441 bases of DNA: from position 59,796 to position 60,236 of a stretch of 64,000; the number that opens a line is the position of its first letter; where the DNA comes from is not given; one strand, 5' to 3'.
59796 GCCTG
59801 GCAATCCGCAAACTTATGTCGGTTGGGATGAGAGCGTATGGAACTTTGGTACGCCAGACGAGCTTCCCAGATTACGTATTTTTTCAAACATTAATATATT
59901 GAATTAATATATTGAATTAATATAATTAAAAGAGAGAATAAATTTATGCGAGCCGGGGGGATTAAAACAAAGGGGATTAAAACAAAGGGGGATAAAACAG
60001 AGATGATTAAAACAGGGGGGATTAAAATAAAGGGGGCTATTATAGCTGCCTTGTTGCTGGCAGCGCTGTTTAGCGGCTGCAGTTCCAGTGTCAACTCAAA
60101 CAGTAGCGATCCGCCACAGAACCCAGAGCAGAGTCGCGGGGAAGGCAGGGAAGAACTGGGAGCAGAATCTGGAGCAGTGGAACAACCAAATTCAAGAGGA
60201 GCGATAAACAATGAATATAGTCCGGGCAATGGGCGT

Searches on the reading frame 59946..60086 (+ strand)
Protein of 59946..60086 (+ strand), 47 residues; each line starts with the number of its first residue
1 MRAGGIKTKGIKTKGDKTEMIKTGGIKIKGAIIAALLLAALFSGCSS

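Call 56: search_protein_representatives(protein=window:59946-60086:+)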
Query: 47 residues. Proteins with E-value up to 0.001 (for the whole library): 2; up to 1e-10: 1; up to 1e-30: 0. The best 2 are listed.
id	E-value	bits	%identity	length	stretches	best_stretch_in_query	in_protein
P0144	4.7e-11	57.1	38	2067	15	11-34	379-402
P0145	9.0e-04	34.8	-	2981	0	-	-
